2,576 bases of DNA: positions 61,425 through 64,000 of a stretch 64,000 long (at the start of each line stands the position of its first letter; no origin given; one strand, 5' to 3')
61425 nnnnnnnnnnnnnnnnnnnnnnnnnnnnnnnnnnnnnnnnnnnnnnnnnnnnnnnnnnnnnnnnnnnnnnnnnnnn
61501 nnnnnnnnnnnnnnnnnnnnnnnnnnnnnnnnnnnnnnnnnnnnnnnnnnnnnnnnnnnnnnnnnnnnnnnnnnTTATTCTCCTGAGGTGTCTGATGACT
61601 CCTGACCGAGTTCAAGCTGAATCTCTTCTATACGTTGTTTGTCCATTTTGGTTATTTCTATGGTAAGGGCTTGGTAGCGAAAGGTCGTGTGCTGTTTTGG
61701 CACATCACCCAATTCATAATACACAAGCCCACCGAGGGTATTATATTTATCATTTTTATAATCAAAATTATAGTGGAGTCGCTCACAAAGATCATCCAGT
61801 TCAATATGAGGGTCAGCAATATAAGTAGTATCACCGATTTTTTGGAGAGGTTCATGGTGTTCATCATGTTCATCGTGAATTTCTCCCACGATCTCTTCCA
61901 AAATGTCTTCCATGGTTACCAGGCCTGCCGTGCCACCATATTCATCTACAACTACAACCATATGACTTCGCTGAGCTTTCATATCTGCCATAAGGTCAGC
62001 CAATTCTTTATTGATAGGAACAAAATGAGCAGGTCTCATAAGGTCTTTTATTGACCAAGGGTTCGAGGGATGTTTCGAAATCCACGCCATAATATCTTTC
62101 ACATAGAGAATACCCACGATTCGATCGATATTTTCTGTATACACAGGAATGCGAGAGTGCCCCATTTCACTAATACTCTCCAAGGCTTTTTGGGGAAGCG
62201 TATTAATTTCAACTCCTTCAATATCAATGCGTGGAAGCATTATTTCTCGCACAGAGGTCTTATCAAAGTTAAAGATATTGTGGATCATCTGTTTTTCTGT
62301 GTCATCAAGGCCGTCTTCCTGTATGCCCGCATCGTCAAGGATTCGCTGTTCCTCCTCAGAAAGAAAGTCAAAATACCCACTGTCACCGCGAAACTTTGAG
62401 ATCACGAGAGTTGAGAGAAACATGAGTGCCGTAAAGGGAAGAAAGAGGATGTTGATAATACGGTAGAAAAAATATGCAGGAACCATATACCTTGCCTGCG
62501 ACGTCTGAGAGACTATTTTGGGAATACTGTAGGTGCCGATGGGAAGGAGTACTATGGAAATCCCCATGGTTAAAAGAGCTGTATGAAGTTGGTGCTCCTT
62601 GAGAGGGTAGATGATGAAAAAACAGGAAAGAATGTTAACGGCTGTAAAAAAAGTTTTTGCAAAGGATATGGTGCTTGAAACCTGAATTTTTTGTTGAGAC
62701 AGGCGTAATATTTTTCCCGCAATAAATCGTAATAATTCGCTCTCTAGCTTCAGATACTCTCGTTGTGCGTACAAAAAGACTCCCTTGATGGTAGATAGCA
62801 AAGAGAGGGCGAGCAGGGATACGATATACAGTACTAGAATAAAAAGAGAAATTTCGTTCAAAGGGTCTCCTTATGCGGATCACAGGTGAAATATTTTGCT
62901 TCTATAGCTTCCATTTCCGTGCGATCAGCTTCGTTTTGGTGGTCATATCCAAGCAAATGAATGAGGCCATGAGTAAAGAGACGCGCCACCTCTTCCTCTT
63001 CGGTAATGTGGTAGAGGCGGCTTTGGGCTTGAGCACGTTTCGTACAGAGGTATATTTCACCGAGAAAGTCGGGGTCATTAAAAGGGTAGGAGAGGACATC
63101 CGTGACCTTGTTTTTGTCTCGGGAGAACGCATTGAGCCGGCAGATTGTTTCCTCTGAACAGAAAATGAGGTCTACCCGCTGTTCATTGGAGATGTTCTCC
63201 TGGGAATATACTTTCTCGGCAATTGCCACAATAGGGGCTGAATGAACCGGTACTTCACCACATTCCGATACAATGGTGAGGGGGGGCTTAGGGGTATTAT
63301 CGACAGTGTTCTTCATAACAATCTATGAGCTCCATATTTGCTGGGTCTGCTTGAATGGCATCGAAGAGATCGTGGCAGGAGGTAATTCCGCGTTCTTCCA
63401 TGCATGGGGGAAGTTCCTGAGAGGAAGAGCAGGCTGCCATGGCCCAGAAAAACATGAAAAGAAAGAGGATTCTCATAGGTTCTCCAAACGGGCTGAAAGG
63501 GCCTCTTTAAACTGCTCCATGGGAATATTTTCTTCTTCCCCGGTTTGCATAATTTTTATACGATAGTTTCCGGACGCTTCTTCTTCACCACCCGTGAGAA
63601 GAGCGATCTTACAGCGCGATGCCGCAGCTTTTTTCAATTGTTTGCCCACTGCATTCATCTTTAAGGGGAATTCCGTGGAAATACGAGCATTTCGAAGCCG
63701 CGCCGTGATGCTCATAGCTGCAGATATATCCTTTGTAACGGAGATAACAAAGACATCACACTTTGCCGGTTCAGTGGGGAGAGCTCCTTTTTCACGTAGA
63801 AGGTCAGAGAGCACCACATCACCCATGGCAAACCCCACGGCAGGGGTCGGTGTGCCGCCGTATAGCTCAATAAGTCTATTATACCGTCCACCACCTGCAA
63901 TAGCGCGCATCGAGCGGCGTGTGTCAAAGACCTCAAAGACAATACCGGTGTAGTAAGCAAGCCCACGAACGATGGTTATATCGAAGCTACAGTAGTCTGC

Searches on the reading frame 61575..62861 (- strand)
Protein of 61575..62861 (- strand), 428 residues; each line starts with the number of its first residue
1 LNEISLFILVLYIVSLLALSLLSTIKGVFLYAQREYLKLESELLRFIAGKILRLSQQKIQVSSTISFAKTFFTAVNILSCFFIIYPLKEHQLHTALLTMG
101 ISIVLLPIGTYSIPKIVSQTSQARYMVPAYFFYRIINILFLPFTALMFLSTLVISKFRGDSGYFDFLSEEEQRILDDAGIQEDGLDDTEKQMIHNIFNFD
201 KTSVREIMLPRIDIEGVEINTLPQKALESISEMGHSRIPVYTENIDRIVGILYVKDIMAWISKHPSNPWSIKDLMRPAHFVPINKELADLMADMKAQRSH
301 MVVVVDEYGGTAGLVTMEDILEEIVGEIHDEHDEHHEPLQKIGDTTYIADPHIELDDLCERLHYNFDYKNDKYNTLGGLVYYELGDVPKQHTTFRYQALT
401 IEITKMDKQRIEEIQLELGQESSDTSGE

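Call 9: search_protein_families(library=pfam, proteins=[window:61575-62861:-], max_evalue=0.001)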
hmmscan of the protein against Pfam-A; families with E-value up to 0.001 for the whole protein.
window:61575-62861:- (428 aa): 3 families
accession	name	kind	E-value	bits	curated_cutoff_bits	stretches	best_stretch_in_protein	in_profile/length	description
PF03471.22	CorC_HlyC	-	1.3e-17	64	27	1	340-418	1-79/81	Transporter associated domain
PF00571.33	CBS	-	4.3e-14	53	24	2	271-325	1-56/57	CBS domain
PF01595.25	CNNM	-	0.00054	20.1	28.4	1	48-189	39-181/181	Cyclin M transmembrane N-terminal domain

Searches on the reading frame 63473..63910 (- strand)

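Call 11: search_protein_families(library=pfam, proteins=[window:63473-63910:-], max_evalue=0.01)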
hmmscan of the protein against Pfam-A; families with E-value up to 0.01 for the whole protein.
window:63473-63910:- (145 aa): 3 families
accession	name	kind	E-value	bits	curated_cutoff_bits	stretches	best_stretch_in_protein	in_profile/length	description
PF03129.25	HGTP_anticodon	-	1.5e-10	41.5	21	1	52-140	1-93/94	Anticodon binding domain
PF13393.11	tRNA-synt_His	-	0.00073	19.3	25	1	2-29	277-303/308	Histidyl-tRNA synthetase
PF12745.12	HGTP_anticodon2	-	0.003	17.6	24.4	1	48-140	3-102/261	Anticodon binding domain of tRNAs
